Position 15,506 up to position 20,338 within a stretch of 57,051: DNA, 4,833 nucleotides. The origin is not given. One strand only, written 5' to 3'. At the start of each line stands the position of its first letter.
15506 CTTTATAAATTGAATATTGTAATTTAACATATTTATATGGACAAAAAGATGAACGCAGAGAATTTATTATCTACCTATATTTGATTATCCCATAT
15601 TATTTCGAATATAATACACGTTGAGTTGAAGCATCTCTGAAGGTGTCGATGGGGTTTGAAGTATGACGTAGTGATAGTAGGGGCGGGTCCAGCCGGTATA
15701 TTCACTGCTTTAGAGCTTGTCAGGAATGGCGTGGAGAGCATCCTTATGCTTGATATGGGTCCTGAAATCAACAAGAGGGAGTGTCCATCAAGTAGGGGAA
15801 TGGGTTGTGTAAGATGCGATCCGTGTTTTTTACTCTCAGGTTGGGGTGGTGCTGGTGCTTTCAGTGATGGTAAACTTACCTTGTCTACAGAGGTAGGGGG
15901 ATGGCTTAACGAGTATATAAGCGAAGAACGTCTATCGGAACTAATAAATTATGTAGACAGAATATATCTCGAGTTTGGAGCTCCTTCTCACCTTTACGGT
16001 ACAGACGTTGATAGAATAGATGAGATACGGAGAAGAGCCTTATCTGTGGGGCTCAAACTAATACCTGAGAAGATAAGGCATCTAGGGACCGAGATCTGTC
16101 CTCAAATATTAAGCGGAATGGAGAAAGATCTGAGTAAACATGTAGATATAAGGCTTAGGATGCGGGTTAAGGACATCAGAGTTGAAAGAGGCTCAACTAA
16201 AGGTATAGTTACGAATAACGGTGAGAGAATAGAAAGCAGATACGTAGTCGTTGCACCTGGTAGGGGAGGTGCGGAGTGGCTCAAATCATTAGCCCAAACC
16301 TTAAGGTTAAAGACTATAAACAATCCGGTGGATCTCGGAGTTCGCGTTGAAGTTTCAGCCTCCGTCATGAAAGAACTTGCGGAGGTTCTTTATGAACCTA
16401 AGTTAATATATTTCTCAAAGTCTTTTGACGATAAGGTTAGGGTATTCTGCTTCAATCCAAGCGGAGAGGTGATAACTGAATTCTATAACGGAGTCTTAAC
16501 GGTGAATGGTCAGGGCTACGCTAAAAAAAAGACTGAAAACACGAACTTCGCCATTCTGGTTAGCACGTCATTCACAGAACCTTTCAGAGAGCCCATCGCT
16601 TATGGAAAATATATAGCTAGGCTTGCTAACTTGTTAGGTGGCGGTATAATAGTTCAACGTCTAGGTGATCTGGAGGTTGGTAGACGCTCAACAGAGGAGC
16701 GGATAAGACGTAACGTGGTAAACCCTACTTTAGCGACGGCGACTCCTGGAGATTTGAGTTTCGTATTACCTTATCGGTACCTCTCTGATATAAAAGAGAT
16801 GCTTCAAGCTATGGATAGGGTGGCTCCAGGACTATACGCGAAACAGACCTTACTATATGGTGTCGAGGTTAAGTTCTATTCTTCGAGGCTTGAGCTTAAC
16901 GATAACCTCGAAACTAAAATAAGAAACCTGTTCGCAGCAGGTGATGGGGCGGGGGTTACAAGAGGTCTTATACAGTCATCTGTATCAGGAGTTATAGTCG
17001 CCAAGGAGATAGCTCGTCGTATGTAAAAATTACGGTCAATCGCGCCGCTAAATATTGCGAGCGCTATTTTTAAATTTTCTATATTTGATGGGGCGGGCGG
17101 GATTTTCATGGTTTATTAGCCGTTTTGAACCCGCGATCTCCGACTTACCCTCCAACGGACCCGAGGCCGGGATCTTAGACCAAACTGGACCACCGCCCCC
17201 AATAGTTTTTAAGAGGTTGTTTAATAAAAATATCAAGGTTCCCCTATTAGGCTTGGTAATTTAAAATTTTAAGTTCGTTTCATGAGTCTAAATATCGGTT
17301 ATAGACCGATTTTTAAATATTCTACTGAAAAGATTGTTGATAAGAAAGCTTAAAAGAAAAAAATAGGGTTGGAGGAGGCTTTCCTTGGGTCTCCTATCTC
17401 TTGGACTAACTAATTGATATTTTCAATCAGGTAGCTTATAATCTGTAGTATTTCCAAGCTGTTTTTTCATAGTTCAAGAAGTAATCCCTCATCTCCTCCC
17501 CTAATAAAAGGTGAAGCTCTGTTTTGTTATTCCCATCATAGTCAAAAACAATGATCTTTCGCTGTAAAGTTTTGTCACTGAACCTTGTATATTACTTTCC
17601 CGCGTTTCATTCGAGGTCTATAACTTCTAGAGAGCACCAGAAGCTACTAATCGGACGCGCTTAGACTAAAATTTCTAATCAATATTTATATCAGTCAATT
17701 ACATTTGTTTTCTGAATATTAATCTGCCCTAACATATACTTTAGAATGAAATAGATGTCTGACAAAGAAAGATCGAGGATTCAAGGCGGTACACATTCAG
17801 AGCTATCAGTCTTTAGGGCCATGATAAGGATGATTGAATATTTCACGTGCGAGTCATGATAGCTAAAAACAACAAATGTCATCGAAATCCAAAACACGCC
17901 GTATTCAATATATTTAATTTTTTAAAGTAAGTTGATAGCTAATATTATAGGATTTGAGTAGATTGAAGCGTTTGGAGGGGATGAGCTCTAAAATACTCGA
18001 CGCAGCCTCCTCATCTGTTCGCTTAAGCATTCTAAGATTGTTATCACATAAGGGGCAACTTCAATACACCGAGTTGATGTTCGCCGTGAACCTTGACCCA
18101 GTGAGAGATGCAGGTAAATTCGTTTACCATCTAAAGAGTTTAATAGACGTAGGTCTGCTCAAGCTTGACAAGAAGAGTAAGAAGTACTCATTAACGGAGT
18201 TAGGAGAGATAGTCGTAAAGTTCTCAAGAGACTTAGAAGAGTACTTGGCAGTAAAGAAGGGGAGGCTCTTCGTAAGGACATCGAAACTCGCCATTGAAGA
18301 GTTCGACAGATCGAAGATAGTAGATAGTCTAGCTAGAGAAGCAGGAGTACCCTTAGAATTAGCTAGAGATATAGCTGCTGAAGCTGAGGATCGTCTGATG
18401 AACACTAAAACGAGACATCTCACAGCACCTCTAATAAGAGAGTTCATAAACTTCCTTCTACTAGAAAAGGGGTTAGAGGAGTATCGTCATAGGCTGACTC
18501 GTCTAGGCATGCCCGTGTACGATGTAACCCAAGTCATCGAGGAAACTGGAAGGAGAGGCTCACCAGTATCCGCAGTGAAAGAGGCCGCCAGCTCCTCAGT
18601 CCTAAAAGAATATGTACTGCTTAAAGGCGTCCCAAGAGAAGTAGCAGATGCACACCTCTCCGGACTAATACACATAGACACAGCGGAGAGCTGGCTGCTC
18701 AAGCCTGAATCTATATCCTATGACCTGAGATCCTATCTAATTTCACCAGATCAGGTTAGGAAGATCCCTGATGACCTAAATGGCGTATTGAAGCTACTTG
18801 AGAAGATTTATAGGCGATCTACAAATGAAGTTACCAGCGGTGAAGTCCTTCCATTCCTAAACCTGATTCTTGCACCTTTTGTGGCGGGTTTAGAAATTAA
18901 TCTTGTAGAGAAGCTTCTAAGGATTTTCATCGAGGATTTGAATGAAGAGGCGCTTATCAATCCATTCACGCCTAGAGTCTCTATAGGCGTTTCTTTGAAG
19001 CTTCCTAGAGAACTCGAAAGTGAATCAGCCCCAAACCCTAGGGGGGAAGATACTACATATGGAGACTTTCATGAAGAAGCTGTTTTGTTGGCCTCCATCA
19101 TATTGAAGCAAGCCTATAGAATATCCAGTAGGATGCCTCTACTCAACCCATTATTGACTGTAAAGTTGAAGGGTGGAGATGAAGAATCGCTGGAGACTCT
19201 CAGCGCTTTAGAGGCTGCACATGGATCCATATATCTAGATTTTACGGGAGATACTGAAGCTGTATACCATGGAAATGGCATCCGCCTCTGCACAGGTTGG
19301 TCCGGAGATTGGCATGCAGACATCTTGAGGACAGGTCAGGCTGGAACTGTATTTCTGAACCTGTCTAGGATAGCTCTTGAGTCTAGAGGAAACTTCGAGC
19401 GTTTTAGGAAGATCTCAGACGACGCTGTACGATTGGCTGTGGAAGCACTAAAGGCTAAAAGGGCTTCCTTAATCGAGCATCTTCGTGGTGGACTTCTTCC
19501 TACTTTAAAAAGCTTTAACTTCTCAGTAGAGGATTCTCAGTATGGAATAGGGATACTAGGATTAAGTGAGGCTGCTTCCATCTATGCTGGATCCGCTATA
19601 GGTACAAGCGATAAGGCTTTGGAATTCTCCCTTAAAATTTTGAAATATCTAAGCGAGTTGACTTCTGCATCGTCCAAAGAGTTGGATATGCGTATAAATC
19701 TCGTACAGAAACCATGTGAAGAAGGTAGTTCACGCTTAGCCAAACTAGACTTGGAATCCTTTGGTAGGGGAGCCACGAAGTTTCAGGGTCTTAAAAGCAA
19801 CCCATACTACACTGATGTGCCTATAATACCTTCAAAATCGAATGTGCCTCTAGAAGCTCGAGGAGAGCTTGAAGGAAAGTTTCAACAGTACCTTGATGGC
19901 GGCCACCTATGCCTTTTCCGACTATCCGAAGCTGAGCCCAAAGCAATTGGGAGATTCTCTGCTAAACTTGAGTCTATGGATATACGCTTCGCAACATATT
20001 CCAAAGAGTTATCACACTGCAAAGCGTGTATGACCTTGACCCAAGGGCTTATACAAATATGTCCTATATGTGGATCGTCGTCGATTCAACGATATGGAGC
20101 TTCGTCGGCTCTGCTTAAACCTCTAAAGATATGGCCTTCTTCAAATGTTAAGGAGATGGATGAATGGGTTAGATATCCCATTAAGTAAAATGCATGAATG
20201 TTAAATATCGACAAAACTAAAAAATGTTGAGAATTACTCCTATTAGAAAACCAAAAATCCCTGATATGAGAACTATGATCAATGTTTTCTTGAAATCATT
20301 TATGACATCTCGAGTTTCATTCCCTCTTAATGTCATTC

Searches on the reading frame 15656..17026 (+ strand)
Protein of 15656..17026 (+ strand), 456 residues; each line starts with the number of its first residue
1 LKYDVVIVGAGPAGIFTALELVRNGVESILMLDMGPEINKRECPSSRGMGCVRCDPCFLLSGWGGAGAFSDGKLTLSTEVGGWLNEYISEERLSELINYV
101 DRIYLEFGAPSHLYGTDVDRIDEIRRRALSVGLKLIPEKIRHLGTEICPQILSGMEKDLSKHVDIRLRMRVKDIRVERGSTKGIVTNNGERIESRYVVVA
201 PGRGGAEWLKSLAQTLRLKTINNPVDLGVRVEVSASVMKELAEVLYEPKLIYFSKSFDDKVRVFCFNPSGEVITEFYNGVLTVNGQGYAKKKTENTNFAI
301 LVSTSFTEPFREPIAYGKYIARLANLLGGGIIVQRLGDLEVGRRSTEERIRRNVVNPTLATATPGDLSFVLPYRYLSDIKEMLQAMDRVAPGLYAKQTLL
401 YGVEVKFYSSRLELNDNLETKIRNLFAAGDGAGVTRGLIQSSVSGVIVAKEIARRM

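Call 29: search_protein_families(library=pfam, proteins=[window:15656-17026:+], max_evalue=0.00001)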
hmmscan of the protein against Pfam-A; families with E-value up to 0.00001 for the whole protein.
window:15656-17026:+ (456 aa): 9 families
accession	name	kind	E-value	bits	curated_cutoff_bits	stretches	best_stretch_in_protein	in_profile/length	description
PF01134.28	GIDA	-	1.8e-13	50.8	22.1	0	386-455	316-386/391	Glucose inhibited division protein A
PF07992.20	Pyr_redox_2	-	3.9e-13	49.9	26.1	0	3-48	1-45/291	Pyridine nucleotide-disulphide oxidoreductase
PF01266.30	DAO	-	1.7e-10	41.4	27.9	1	4-222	1-218/353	FAD dependent oxidoreductase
PF21688.3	FAD-depend_C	-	5.9e-10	40.1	27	1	259-405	44-195/197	FAD-dependent protein, C-terminal domain-like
PF03486.20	HI0933_like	-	3.8e-08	33.5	50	0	4-41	2-38/244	HI0933-like protein Rossmann domain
PF00890.30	FAD_binding_2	-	4.3e-07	29.9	20.4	0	4-33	1-29/414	FAD binding domain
PF13738.12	Pyr_redox_3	-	2.4e-06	27.4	30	0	6-35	1-30/305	Pyridine nucleotide-disulphide oxidoreductase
PF05834.18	Lycopene_cycl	-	2.7e-06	27.1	23.4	0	4-38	1-36/380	Lycopene cyclase protein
PF01494.25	FAD_binding_3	-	3e-06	27.2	22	0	2-30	1-29/349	FAD binding domain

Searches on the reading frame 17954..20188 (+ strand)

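Call 10: search_protein_families(library=pfam, proteins=[window:17954-20188:+])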
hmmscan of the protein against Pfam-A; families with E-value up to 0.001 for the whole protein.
window:17954-20188:+ (744 aa): 4 families
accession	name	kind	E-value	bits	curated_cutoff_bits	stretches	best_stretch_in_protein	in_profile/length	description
PF13597.11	NRDD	-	3.1e-51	175.1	26.2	1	209-735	13-556/562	Anaerobic ribonucleoside-triphosphate reductase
PF24038.1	DUF7347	-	2.2e-08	34.7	27.6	1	15-89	5-75/77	Domain of unknown function (DUF7347)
PF14947.12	HTH_45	-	3.6e-05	24.1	25.5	1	23-95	8-73/77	Winged helix-turn-helix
PF03477.21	ATP-cone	-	0.00013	22.9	25.8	1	107-177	3-75/88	ATP cone domain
